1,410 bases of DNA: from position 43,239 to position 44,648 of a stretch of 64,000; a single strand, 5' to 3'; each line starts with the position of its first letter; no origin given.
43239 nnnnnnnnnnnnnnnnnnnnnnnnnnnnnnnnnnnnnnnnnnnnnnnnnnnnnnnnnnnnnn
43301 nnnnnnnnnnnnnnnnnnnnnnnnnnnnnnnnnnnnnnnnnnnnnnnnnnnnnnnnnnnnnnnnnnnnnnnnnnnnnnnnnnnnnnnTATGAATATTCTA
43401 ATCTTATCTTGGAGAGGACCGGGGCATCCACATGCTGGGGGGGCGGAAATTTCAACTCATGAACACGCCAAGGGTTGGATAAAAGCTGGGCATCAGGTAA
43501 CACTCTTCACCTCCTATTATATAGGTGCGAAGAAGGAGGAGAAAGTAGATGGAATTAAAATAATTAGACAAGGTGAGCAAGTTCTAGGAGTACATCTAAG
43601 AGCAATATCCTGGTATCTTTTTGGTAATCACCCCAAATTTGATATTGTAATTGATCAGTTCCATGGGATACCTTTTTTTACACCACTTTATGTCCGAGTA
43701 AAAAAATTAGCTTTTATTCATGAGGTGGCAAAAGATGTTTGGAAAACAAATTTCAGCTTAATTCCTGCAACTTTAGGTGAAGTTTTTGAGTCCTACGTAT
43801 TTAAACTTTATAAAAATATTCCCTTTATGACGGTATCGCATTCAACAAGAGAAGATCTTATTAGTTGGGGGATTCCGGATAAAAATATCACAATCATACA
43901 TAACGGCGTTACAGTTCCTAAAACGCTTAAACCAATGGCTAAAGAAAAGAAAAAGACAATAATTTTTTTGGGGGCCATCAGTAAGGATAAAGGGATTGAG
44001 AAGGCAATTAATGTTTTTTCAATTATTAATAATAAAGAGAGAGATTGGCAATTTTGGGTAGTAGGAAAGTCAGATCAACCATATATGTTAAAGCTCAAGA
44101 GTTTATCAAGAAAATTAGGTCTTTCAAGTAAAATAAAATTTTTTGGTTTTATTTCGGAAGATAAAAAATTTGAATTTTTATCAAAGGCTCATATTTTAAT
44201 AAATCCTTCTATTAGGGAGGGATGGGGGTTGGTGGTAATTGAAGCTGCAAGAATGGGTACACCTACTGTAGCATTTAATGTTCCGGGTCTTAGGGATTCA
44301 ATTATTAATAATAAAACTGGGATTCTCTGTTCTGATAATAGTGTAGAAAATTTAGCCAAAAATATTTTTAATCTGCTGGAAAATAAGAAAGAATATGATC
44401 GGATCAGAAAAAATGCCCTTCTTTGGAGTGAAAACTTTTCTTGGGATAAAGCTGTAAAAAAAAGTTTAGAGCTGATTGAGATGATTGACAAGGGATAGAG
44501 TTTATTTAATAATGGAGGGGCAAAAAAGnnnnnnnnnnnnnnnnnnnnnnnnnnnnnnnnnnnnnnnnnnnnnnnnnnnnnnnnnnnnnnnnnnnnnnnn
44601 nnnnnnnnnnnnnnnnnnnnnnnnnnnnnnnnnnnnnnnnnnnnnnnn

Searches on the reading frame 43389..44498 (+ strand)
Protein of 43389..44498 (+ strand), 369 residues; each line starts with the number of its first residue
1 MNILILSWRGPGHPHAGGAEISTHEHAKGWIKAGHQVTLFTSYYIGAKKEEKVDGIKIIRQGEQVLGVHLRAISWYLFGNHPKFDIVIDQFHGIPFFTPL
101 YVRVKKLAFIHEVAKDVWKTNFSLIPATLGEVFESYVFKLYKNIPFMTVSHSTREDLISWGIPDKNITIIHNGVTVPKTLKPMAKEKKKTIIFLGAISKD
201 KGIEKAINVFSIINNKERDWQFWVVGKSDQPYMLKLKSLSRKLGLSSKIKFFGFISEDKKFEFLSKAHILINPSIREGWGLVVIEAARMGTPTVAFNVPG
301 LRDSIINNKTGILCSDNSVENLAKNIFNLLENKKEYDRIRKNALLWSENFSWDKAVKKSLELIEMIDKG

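Call 10: search_protein_families(library=pfam, proteins=[window:43389-44498:+], max_evalue=0.001)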
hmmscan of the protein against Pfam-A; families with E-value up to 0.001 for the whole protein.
window:43389-44498:+ (369 aa): 5 families
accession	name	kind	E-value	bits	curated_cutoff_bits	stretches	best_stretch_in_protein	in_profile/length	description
PF00534.26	Glycos_transf_1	-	9.4e-40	136.4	26.4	1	184-343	11-169/172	Glycosyl transferases group 1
PF13692.12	Glyco_trans_1_4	-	3.2e-30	105.7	27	1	189-332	2-142/142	Glycosyl transferases group 1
PF13439.12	Glyco_transf_4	-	1.5e-13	51.6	28.5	1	17-174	2-166/170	Glycosyltransferase Family 4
PF20706.3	GT4-conflict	-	1.5e-11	44.4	26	1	167-357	174-383/385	Family 4 Glycosyltransferase in conflict systems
PF13579.12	Glyco_trans_4_4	-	2.4e-06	28.4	29.7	1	17-173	1-158/158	Glycosyl transferase 4-like domain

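Call 37: search_solved_structures(query=window:43389-44498:+, max_evalue=1e-10)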
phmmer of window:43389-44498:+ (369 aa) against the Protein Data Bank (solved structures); distinct sequences matched with E-value up to 1e-10: 25.
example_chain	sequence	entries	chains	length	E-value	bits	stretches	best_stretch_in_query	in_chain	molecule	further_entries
3fro_A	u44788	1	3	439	7.2e-14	54.7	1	184-360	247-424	GlgA glycogen synthase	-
2bis_A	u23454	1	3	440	7.2e-14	54.7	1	184-360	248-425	GLGA GLYCOGEN SYNTHASE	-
3l01_A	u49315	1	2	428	8.6e-14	54.4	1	184-358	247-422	GlgA glycogen synthase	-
6e59_A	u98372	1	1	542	1.7e-11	46.9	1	184-359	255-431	Substance-P receptor, GlgA glycogen synthase, Substance-P receptor chimera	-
9m88_C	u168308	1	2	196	1.8e-11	46.8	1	184-344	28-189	Glycogen synthase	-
2bfw_A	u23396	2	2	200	1.9e-11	46.7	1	184-344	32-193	GLGA GLYCOGEN SYNTHASE | PGS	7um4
6kqi_A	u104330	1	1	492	2.4e-11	46.4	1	184-360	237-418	Cannabinoid receptor 1,GlgA glycogen synthase,Cannabinoid receptor 1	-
6hll_A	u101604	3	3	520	2.4e-11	46.4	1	184-354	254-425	Substance-P receptor,GlgA glycogen synthase,Substance-P receptor | Substance-P receptor,Substance-P receptor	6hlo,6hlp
6kuw_A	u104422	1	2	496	2.7e-11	46.2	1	184-360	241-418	Alpha-2C adrenergic receptor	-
6v9s_A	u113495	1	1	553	2.7e-11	46.2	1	184-355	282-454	Orexin receptor type 1,GlgA glycogen synthase chimera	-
9b9y_R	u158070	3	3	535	2.8e-11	46.2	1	184-360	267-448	Cannabinoid receptor 1,Glycogen synthase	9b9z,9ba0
7fee_A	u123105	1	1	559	2.8e-11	46.2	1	184-360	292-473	Cannabinoid receptor 1,GlgA glycogen synthase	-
5u09_A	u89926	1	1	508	2.9e-11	46.1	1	184-363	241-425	Cannabinoid receptor 1,GlgA glycogen synthase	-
4zj8_A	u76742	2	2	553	3.2e-11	46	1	184-355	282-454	human OX1R fusion protein to P.abysii glycogen synthase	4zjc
7w41_A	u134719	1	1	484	3.6e-11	45.8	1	184-353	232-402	Gastrin-releasing peptide receptor,GlgA glycogen synthase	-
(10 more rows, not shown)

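Call 47: search_protein_families(library=ncbifam, proteins=[window:43389-44498:+], max_evalue=1e-10)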
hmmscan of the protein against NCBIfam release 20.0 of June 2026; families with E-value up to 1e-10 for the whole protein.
window:43389-44498:+ (369 aa): 22 families
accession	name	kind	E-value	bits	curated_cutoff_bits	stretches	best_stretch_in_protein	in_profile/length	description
NF046085.1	XrtY_assoc_Gly1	equivalog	6.4e-29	101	400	1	140-366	158-384/387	XrtY-associated glycosyltransferase XYAG1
NF041010.1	glycosy_Agl16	equivalog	1.6e-24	86.5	575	1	14-364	12-349/352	glycosylation protein Agl16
TIGR03999.1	thiol_BshA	equivalog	1.9e-23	83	273.7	1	148-362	150-369/375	N-acetyl-alpha-D-glucosaminyl L-malate synthase BshA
NF041876.1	EPS_EpsE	equivalog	6.6e-22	78.3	400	1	178-342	204-371/389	exopolysaccharide biosynthesis GT4 family glycosyltransferase EpsE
TIGR03449.1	mycothiol_MshA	equivalog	2e-21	76.4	462.5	1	186-362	218-399/406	D-inositol-3-phosphate glycosyltransferase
NF047880.1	glyco_SdgA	exception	7.7e-19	67.6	800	1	140-361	268-485/488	serine-aspartate repeat adhesin O-glycosyltransferase SdgA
NF007396.0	PRK09922.1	equivalog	1.4e-18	66.9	385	1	147-338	140-332/361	lipopolysaccharide 1,6-galactosyltransferase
TIGR04063.1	stp3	hypoth_equivalog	5.9e-18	64.9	442.05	1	132-358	149-387/397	TIGR04063 family PEP-CTERM/XrtA system glycosyltransferase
TIGR04157.1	glyco_rSAM_CFB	subfamily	6.8e-18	64.8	400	1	160-354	188-397/406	TIGR04157 family glycosyltransferase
NF038295.1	EPS_HpsP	equivalog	7.7e-18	64.6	550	1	184-362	203-383/388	hormogonium polysaccharide biosynthesis glycosyltransferase HpsP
TIGR02149.1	glgA_Coryne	subfamily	1.7e-16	60.3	302.4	1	147-364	149-388/391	glycogen synthase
NF047684.1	TeichurnBiosyTuaC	equivalog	4.5e-15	55.5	550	1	186-342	217-364/391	teichuronic acid biosynthesis protein TuaC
TIGR04047.1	MSMEG_0565_glyc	hypoth_equivalog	4.4e-14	52.4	259.85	1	187-362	192-370/373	MSMEG_0565 family glycosyltransferase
NF038011.1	PelF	equivalog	9.8e-14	51.3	100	1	151-339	266-464/489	GT4 family glycosyltransferase PelF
NF053787.1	GlcN_PG_synth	equivalog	1.7e-13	50.2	480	1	125-361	125-354/361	N-acetylglucosaminyl phosphatidylglycerol synthase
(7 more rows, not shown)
